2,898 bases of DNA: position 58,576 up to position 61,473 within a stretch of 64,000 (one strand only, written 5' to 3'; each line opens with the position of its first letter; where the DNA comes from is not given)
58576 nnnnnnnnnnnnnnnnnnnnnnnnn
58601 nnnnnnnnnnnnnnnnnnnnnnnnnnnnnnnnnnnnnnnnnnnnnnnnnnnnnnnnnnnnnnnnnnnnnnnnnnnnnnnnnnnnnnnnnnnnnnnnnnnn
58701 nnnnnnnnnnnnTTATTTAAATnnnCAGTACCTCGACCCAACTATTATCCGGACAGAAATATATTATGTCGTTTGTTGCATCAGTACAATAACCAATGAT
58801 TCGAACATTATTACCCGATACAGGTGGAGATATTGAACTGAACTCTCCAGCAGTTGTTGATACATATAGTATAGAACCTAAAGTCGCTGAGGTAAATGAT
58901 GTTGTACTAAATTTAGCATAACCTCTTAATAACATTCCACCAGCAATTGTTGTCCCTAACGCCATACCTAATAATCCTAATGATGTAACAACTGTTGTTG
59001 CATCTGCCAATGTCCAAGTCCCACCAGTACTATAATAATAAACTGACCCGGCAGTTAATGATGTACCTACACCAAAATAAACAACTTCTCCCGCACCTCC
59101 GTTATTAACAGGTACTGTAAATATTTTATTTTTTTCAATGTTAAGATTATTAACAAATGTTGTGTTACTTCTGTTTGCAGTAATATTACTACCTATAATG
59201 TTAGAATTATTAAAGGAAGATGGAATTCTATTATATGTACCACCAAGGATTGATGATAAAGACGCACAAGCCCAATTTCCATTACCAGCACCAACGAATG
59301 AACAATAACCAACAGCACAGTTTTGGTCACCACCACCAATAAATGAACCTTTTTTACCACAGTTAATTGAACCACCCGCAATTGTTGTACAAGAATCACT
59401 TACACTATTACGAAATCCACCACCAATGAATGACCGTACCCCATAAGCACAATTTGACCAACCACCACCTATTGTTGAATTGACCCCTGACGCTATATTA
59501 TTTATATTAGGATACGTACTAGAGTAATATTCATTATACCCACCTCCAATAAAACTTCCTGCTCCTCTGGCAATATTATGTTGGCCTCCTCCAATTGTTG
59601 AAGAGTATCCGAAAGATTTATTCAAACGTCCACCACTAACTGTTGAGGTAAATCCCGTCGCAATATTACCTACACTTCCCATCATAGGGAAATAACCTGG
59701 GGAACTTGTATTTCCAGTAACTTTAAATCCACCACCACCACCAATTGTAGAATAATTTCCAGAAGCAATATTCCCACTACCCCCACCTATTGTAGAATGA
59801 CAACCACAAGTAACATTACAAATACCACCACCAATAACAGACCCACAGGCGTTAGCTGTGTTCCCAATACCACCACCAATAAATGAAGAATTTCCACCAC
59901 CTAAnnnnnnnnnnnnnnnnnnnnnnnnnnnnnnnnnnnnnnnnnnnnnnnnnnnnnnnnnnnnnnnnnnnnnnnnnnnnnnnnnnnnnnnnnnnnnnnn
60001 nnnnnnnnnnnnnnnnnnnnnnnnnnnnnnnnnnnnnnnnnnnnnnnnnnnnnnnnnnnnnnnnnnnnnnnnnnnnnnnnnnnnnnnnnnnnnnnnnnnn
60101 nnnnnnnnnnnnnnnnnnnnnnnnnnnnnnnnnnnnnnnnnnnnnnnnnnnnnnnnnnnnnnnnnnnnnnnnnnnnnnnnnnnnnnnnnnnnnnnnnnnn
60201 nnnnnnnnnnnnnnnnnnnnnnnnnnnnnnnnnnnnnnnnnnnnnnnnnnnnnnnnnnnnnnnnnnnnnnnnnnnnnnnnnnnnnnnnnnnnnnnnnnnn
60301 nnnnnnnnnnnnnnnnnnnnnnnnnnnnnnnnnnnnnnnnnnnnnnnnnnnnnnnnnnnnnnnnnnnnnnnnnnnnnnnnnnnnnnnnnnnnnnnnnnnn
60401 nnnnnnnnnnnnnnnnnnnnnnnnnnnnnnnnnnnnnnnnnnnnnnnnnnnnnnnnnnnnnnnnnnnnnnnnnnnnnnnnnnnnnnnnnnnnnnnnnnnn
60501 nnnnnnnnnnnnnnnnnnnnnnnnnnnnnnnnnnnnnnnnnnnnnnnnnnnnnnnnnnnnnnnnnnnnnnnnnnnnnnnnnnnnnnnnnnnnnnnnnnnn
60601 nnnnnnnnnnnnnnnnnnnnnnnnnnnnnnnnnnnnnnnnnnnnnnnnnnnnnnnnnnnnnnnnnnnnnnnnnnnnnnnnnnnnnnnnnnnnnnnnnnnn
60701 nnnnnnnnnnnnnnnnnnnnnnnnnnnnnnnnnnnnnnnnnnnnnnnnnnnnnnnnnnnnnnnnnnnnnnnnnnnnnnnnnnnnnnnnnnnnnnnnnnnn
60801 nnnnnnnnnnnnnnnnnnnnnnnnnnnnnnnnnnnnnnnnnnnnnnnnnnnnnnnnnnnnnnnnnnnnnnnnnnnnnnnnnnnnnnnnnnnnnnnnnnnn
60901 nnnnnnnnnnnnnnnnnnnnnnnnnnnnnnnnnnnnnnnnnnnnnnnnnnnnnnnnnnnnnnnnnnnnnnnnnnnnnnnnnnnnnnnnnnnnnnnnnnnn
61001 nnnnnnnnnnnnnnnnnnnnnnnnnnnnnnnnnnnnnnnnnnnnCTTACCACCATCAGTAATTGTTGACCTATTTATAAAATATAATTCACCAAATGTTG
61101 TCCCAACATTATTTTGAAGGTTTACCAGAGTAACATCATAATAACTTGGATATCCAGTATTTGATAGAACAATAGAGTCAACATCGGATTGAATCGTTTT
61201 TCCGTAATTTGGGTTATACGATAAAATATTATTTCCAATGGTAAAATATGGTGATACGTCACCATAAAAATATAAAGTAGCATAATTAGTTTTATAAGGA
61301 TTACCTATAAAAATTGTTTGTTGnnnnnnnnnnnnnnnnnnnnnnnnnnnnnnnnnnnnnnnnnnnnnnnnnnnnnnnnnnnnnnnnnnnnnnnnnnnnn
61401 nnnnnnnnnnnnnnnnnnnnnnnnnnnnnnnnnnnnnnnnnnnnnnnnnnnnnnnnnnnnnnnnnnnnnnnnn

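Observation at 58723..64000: Giant collagen-like plus IGGG beta-helix fibre protein; ORF track mis-frames the collagen segment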

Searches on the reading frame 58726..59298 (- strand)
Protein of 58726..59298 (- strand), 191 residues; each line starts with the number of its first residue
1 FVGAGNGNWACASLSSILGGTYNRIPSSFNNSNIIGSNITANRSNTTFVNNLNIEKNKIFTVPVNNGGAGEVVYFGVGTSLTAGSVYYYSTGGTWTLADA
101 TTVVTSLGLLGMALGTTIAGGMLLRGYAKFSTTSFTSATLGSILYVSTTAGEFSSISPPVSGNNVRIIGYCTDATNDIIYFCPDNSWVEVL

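Call 15: search_protein_families(library=pfam, proteins=[window:58726-59298:-], max_evalue=10)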
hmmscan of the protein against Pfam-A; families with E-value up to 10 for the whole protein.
window:58726-59298:- (191 aa): 3 families
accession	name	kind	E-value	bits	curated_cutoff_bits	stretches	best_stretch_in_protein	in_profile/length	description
PF24612.2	Ig_TgrO1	-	0.069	13.8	27.9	1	154-176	2-27/81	TgrO1-like, immunoglobulin-like domain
PF23140.1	Gp80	-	0.33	11.7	27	1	17-91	44-105/128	Podophage GP4 fiber I protein gp80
PF16938.10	Phage_holin_Dp1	-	2.4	9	25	1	85-117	21-53/63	Putative phage holin Dp-1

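Call 32: find_homologous_proteins(query=window:58726-59298:-, max_evalue=0.001)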
Query window:58726-59298:- (191 aa): 36 proteins with E <= 0.001 among 886 candidates.
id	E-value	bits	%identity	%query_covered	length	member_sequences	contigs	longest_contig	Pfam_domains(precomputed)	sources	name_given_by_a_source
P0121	7.4e-80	285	82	88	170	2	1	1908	-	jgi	jgi:hypothetical protein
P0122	1.9e-37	147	52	69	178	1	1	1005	-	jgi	jgi:hypothetical protein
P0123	1.2e-36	145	58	65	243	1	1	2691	-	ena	-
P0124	1.4e-36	144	59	65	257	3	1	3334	-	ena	-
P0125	2.4e-35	140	57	65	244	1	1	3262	-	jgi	jgi:hypothetical protein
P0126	2.4e-34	137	48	92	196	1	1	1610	-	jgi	jgi:hypothetical protein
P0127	1.8e-26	111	49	68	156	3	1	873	-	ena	-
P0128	2.7e-26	111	41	99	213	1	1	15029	-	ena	-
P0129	3.6e-26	110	49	64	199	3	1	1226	-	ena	-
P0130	1.1e-24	106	48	64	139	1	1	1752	-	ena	-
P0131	1.7e-22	99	50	63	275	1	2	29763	-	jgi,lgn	jgi:hypothetical protein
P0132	6.8e-22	97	43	74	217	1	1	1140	-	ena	-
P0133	9.5e-20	90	41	77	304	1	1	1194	-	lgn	-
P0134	2.4e-19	88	41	81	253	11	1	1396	-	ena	-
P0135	3.5e-19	88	43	76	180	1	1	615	-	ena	-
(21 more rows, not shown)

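Call 42: find_encoding_contigs(protein=P0121, flank=3000, max_places=2)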
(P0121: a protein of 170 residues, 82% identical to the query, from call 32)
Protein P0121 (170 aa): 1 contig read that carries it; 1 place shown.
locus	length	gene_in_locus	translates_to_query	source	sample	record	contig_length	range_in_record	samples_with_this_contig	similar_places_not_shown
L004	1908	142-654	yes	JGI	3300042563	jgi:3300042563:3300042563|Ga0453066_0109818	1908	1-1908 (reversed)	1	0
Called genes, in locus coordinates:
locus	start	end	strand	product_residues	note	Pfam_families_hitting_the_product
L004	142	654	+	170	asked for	-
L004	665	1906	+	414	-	?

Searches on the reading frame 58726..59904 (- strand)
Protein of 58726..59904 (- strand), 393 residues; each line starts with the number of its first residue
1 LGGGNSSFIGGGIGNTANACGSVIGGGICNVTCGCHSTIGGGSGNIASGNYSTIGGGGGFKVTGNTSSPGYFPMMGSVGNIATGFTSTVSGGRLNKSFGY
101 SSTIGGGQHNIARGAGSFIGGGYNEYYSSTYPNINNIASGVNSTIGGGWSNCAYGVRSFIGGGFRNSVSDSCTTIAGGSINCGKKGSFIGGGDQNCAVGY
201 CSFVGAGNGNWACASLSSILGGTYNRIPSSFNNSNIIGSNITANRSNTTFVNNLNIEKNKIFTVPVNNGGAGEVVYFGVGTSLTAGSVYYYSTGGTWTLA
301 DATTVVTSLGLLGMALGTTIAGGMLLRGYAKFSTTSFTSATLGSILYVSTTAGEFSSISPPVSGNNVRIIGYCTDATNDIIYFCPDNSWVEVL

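Call 48: predict_structure(alignment_id=A1)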
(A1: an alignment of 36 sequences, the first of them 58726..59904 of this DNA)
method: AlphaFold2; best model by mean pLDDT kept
length: 393 residues; sequences in the alignment: 36
mean_pLDDT: 55.9   pTM: 0.42
mean pLDDT of the five models: 55.9, 55.1, 54.0, 53.9, 53.0
residues with pLDDT >= 90: 69; 70-90: 52; 50-70: 25; < 50: 247
segments of 3 or more residues with pLDDT < 50: 1-25, 27-56, 63-72, 74-131, 133-207, 209-218, 220-227, 230-256
pLDDT, mean of each block of 10 residues (from residue 1): 42 42 40 37 41 45 44 39 37 38 37 37 36 37 33 34 38 36 40 42 47 45 45 44 38 48 79 89 92 91 75 93 92 74 93 92 85 91 86 76
secondary structure, 60 per line:
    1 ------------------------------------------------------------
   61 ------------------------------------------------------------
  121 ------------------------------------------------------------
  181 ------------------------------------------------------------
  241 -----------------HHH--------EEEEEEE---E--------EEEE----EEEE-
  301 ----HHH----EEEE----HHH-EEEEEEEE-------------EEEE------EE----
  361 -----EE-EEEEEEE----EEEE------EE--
elements in order: E269-275 E288-291 E296-299 E312-315 E324-331 E345-348 E369-375 E380-383
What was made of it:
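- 58726..59082 (-): C-terminal tip domain (residues 1640-1758): an all-beta globular domain. AlphaFold pLDDT about 90 (call 48).
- Tried and rejected: The first AlphaFold job (residues 1366-1758) gave pLDDT below 50 for the roll, because its alignment covered only the tip (call 48).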

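Call 52: fold_search(model_id=the predicted structure, library=pdb)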
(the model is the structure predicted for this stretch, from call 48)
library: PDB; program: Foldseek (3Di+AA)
matches with E <= 10: 67; with E <= 0.001: 0
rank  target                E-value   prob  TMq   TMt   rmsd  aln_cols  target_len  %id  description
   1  8saj_1                7.1e-03  0.99  0.20  0.50   7.6       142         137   17  Mycobacterium phage Adjutor (released 2024-04-03)
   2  5wk1_K                4.8e-01  0.21  0.17  0.39  10.8       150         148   17  Structure of the major capsid protein and the capsid stabilizing protein of the marine siphovirus TW1 (released 2018-01-17)
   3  4inh_D                6.5e-01  0.05  0.08  0.16  14.1       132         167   13  Structural Basis of Substrate Specificity and Protease Inhibition in Norwalk Virus (released 2013-02-20)
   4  2wv4_A                7.3e-01  0.04  0.08  0.12  12.5       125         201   14  Crystal structure of foot-and-mouth disease virus 3C protease in complex with a decameric peptide corresponding to the (released 2009-10-27)
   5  3ur9_B                9.3e-01  0.03  0.08  0.15  14.3       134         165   11  1.65A resolution structure of Norwalk Virus Protease Containing a covalently bound dipeptidyl inhibitor (released 2012-09-05)
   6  9ocb_I                1.1e+00  0.14  0.20  0.39   7.9       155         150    9  Sf11 capsid Icosahedral Reconstruction (released 2025-11-12)
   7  4in1                  1.1e+00  0.02  0.08  0.14  15.8       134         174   12  Structural Basis of Substrate Specificity and Protease Inhibition in Norwalk Virus (released 2013-02-20)
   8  5t6d_A                1.2e+00  0.03  0.08  0.14  12.4       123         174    9  2.10 A resolution structure of Norovirus 3CL protease in complex with the dipeptidyl inhibitor 7l (hexagonal form) (released 2016-11-23)
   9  9ocb_H                1.4e+00  0.15  0.20  0.41   6.7       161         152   10  Sf11 capsid Icosahedral Reconstruction (released 2025-11-12)
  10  6b6i_H                1.4e+00  0.02  0.09  0.15  16.7       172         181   12  2.4A resolution structure of human Norovirus GII.4 protease (released 2018-10-03)
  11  6p6z                  1.8e+00  0.03  0.08  0.16   9.7       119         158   13  HCV NS3/4A protease domain of genotype 4a with an extended linker in complex with glecaprevir (released 2020-06-10)
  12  9ocb_K                1.9e+00  0.15  0.21  0.43   6.0       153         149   16  Sf11 capsid Icosahedral Reconstruction (released 2025-11-12)
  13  6p6t                  2.4e+00  0.02  0.08  0.16   9.7       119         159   13  HCV NS3/4A protease domain of genotype 4a in complex with glecaprevir (released 2020-06-10)
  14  4inh_C                2.7e+00  0.02  0.08  0.13  13.5       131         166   10  Structural Basis of Substrate Specificity and Protease Inhibition in Norwalk Virus (released 2013-02-20)
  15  4xrn_A                2.9e+00  0.05  0.11  0.30  13.0       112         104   10  Pilz domain with c-di-gmp of a protein from Pseudomonas aeruginosa (released 2016-02-03)
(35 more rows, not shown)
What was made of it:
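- The best solved-structure matches of the tip are weak (E=7e-3) and are capsid decoration proteins (call 52). The best solved-structure matches of the tip model are capsid decoration or stabilising proteins: phage Adjutor 8saj (E=7e-3, probability 0.99), TW1 5wk1, Sf11, Borrelia phage BB1 and YSD1 (call 52).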

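Call 55: search_solved_structures(query=A1, max_evalue=10, show_alignments=2)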
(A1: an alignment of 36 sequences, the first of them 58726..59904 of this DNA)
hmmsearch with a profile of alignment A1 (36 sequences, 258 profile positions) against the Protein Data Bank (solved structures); distinct sequences matched with E-value up to 10: 5.
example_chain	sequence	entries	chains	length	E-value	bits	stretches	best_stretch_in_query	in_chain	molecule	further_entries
7qrl_A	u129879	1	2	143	0.48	13.7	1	130-173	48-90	DipM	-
7qrl_C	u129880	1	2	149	0.48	13.7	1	129-173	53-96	DipM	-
8phs_AM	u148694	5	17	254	1.1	12.5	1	25-166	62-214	Decorator protein P04 | Decoration protein P04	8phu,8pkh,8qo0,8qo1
6xn3_J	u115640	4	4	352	1.4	12.1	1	100-162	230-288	CRISPR-associated protein Csm5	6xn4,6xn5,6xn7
9ash_J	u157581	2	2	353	1.4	12.1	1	100-162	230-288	CRISPR system Cms protein Csm5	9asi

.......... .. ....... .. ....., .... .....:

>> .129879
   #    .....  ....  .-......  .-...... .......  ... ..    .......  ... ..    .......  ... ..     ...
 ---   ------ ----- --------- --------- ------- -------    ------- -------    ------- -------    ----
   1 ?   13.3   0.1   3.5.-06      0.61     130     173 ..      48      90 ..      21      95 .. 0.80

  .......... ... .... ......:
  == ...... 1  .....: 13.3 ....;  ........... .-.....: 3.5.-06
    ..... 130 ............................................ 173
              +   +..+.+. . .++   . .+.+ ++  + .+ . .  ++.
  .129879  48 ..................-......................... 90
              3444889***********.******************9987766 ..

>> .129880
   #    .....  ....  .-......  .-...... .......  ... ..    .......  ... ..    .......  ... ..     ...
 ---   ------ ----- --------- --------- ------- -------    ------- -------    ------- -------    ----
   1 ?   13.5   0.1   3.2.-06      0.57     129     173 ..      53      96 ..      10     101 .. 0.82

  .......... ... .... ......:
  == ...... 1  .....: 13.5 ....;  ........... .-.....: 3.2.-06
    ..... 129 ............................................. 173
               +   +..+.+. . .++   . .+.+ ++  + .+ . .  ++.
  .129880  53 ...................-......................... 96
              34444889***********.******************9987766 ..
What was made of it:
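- A BB1 decoration protein is also the third-ranked, non-significant sequence hit (call 55).
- Tried and rejected: A profile of the tip against PDB sequences gave nothing significant (call 55).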

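Call 56: search_protein_families(library=phrogs, alignment_id=A1, max_evalue=0.01)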
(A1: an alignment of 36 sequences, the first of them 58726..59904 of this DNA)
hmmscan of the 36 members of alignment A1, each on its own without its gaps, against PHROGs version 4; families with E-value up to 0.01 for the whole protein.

A. member 1, window:58726-59904:- (393 aa): 0 families

B. families by the number of members that match (of 36 scanned): 29 families (the first 25 are shown)
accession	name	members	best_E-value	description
phrog_12121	-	18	1.6e-05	-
phrog_31104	-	3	2.2e-06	-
phrog_3449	-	2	1.9e-10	tail collar protein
phrog_33012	-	2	3.7e-09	-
phrog_9942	-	2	6.9e-05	tail fiber protein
phrog_24456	-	1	6.9e-20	tail fiber protein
phrog_892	-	1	7.9e-11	tail fiber protein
phrog_5073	-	1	2.1e-08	tail fiber protein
phrog_8745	-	1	2.3e-07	tail fiber protein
phrog_366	-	1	3.3e-07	tail fiber protein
phrog_28668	-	1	1.3e-05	-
phrog_1806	-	1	1.3e-05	collagen like minor tail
phrog_6813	-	1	1.8e-05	-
phrog_1658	-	1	5.2e-05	-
phrog_30025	-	1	6e-05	-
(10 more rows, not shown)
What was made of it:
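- Tip homologues have N-terminal parts that hit tail-fibre and tail-collar PHROGs (call 56). The same tip sits at the C-terminus of proteins whose N-terminal parts hit tail-fibre and tail-collar families (call 56).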

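Call 70: fold_search(model_id=the predicted structure, library=viral)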
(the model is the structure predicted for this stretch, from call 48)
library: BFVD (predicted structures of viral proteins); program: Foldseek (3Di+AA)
matches with E <= 10: 110; with E <= 0.001: 58
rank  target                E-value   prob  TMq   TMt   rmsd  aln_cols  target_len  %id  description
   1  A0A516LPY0            6.7e-15  1.00  0.31  0.27   2.6       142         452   44  (no name in the UniProt tables at hand)
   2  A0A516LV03            3.8e-13  1.00  0.31  0.22   7.6       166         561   35  (no name in the UniProt tables at hand)
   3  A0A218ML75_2          5.9e-12  1.00  0.31  0.16  14.2       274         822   32  Uncharacterized protein [uncultured virus]
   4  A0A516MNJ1            1.7e-10  1.00  0.31  0.11   7.8       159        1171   31  (no name in the UniProt tables at hand)
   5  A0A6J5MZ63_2          6.9e-10  1.00  0.29  0.11   7.7       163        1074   21  Uncharacterized protein [uncultured Caudovirales phage]
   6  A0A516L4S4            2.9e-09  1.00  0.31  0.18   4.0       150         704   19  (no name in the UniProt tables at hand)
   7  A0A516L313            4.6e-09  1.00  0.30  0.23   2.7       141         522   29  (no name in the UniProt tables at hand)
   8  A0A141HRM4            7.0e-09  1.00  0.27  0.23   5.6       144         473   24  (no name in the UniProt tables at hand)
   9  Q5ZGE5                4.8e-07  1.00  0.25  0.56   5.3       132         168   23  (no name in the UniProt tables at hand)
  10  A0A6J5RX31            6.5e-07  1.00  0.24  0.39   5.0       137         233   23  Uncharacterized protein [uncultured Caudovirales phage]
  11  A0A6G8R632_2          1.2e-06  1.00  0.24  0.12   3.7       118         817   25  Putative tail fiber-like protein [Synechococcus phage S-N03]
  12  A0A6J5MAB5            3.2e-06  1.00  0.28  0.24   3.3       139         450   25  Uncharacterized protein [uncultured Caudovirales phage]
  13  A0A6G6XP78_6          4.6e-06  1.00  0.25  0.08  12.7       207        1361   21  (no name in the UniProt tables at hand)
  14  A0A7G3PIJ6            5.2e-06  1.00  0.25  0.11   4.8       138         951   17  Putative tail protein [Sphingomonas phage vB_StuS_MMDA13]
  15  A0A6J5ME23            5.5e-06  1.00  0.24  0.20   3.3       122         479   25  Uncharacterized protein [uncultured Caudovirales phage]
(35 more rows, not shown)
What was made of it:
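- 58726..59082 (-): The fold recurs in 58 phage fibre-like proteins in BFVD (call 70).
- The fold recurs in 58 long phage proteins, several of them named tail fibre-like or collagen-repeat proteins (call 70).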

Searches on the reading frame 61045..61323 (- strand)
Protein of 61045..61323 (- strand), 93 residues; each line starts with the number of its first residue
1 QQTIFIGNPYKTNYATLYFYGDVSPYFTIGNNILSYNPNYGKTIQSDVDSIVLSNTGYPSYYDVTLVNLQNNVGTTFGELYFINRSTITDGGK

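Call 85: search_protein_representatives(protein=window:61045-61323:-)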
Query: 93 residues. Proteins with E-value up to 0.001 (for the whole library): 2; up to 1e-10: 0; up to 1e-30: 0. The best 2 are listed.
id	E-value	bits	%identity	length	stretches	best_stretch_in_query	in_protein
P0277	1.2e-06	45.0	42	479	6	16-37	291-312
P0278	2.1e-05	41.0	27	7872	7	6-57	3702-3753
